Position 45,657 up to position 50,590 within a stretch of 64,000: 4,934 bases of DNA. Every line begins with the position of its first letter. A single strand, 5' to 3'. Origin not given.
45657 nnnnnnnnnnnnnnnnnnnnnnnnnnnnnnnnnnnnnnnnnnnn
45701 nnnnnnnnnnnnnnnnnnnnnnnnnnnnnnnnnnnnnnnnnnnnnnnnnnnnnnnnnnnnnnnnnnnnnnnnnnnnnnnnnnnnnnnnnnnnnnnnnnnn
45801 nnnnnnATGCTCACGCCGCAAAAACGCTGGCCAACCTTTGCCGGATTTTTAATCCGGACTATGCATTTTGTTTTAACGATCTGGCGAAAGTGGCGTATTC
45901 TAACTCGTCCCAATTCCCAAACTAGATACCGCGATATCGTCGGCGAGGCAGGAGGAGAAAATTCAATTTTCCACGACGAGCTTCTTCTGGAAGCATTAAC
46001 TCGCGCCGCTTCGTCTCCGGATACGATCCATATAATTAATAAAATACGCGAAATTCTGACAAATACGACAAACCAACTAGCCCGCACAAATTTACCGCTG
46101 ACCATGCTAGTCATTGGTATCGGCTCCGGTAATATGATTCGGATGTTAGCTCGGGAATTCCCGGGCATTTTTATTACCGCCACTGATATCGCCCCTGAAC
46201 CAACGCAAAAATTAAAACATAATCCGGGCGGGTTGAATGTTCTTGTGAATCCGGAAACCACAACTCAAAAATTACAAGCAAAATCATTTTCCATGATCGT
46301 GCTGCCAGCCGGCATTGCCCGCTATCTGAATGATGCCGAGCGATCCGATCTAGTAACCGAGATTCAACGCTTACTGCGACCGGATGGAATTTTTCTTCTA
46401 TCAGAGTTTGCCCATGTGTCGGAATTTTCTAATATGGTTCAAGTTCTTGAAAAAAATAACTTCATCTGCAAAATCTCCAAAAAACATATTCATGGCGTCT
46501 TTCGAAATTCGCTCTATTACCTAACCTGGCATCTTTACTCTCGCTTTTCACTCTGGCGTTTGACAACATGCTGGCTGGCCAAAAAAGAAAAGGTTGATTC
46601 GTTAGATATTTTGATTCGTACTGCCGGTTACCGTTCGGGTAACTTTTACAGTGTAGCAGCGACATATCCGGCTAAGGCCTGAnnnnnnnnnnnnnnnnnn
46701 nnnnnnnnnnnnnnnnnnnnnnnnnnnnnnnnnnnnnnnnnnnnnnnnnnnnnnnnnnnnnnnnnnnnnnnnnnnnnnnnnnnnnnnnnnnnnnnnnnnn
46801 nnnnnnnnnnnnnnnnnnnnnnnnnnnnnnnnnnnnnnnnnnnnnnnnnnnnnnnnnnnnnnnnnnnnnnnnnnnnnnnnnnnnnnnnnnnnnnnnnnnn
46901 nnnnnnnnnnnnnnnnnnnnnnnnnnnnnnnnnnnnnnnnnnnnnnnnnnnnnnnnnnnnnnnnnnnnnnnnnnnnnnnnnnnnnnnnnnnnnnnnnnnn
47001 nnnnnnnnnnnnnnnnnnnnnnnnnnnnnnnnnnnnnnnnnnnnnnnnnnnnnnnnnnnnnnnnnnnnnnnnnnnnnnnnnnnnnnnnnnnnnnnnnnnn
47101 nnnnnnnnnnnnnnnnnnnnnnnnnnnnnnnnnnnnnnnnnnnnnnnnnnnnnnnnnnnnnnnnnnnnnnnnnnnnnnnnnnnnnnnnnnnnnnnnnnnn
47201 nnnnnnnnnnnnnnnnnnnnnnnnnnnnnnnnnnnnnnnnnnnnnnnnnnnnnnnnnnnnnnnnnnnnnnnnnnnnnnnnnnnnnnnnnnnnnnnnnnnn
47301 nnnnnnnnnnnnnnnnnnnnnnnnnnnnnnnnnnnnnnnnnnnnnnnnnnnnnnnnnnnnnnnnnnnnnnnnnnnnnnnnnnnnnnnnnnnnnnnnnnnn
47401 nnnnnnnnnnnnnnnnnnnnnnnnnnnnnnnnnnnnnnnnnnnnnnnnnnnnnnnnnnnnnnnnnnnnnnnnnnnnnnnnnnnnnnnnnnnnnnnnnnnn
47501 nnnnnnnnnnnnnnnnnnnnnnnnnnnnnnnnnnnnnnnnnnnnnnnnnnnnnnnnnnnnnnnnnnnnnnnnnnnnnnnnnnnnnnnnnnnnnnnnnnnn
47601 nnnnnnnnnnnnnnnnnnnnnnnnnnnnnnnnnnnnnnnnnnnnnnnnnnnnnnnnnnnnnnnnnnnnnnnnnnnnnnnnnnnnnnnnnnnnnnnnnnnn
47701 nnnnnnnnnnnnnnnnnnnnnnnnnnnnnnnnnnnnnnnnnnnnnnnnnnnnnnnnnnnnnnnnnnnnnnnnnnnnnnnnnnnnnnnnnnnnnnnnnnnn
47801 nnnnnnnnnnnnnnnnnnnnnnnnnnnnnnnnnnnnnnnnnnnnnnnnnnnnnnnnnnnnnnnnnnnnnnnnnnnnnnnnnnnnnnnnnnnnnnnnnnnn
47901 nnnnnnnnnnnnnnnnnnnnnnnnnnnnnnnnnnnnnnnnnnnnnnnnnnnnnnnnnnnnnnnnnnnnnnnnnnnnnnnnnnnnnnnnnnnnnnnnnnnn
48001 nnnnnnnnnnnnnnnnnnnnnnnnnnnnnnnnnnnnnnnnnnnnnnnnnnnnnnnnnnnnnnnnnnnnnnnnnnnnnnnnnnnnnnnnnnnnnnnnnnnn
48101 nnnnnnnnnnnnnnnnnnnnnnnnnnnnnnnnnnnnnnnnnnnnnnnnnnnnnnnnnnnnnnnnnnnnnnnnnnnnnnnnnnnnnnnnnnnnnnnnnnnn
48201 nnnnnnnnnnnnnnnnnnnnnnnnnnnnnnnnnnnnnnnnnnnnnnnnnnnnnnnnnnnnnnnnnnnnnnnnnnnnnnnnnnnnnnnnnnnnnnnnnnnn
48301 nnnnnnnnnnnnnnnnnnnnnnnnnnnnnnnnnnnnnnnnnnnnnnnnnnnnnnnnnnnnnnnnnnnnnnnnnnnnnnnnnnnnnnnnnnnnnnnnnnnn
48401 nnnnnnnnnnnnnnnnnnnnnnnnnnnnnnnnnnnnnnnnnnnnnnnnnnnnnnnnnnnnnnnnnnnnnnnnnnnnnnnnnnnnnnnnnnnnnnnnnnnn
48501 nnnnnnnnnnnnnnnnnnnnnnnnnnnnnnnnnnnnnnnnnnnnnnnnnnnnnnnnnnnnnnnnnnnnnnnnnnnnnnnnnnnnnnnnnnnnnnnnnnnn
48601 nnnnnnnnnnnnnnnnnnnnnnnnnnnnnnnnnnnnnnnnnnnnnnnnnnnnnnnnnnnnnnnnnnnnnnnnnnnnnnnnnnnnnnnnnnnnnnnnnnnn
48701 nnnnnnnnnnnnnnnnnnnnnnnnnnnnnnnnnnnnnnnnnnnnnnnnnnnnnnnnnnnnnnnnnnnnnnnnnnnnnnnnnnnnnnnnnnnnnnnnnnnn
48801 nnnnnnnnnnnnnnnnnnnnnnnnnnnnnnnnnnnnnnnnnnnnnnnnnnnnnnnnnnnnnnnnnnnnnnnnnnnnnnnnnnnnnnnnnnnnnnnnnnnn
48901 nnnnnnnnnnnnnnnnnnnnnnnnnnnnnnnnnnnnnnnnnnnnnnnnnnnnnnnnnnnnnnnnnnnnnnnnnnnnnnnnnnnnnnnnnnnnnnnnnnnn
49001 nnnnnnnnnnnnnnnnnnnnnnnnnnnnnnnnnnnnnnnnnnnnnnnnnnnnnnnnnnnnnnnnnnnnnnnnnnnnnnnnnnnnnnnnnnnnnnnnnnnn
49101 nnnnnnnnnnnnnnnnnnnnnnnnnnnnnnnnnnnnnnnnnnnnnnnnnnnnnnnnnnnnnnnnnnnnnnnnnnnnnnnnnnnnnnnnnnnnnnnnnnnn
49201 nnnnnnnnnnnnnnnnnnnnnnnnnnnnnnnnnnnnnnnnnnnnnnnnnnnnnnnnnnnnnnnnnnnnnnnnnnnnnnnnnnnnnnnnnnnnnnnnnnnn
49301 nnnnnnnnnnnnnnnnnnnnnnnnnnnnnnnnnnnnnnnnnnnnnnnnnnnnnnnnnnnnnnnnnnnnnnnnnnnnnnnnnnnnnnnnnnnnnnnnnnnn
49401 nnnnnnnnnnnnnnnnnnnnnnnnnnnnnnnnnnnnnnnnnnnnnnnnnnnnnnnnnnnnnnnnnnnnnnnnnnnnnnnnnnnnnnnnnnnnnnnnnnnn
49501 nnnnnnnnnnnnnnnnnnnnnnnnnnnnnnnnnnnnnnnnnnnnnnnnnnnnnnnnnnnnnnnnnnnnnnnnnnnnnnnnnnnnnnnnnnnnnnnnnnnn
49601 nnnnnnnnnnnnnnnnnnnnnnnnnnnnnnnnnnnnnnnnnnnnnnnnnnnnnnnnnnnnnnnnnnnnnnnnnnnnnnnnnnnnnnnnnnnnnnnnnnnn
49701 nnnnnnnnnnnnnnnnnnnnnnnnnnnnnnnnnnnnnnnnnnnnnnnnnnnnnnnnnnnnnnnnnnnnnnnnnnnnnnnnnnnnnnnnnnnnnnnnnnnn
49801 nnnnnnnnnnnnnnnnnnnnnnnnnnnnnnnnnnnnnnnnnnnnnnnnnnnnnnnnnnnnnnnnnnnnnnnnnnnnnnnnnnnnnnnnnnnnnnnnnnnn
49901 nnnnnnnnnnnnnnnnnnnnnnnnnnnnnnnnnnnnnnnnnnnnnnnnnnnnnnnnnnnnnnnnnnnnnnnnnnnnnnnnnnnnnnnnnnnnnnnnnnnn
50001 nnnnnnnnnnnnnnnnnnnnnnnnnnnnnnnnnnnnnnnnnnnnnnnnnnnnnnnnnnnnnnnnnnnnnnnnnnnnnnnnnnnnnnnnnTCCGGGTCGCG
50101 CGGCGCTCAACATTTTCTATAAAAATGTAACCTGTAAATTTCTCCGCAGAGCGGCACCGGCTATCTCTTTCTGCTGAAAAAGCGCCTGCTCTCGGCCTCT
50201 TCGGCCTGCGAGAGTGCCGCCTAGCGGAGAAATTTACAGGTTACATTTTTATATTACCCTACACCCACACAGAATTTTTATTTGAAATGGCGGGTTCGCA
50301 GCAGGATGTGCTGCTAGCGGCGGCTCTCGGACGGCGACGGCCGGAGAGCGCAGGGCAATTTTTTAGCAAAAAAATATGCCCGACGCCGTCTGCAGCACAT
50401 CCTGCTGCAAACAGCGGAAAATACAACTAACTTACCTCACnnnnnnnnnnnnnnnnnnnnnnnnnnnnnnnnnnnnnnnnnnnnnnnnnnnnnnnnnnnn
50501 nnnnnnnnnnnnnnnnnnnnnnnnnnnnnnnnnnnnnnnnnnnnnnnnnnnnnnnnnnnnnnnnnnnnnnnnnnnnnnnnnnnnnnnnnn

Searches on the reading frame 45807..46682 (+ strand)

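Call 65: search_protein_families(library=pfam, proteins=[window:45807-46682:+], max_evalue=0.001)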
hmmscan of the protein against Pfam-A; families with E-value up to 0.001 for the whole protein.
window:45807-46682:+ (291 aa): 3 families
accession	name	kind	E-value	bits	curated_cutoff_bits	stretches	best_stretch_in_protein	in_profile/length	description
PF13649.12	Methyltransf_25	-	1.5e-08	35.6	27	1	101-194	2-97/97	Methyltransferase domain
PF08241.18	Methyltransf_11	-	1.1e-07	32.9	21.2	1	102-197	2-94/95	Methyltransferase domain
PF08242.18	Methyltransf_12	-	1.7e-07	32.3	30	1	101-196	1-98/98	Methyltransferase domain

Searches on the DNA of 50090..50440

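Call 54: search_rna_families(source=window, start=50090, end=50440, threshold=evalue, max_evalue=1)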
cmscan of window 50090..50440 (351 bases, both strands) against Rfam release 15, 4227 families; matches with E-value up to 1: 2.
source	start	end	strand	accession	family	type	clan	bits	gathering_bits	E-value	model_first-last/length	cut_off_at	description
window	50295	50411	-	RF03891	mir-2545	Gene; miRNA;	-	22.1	94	0.084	1-118/118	no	mir-2545 microRNA precursor family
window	50197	50340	+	RF03338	MIR4416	Gene; miRNA;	-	17.1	70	0.33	1-147/147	no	MIR4416 microRNA precursor family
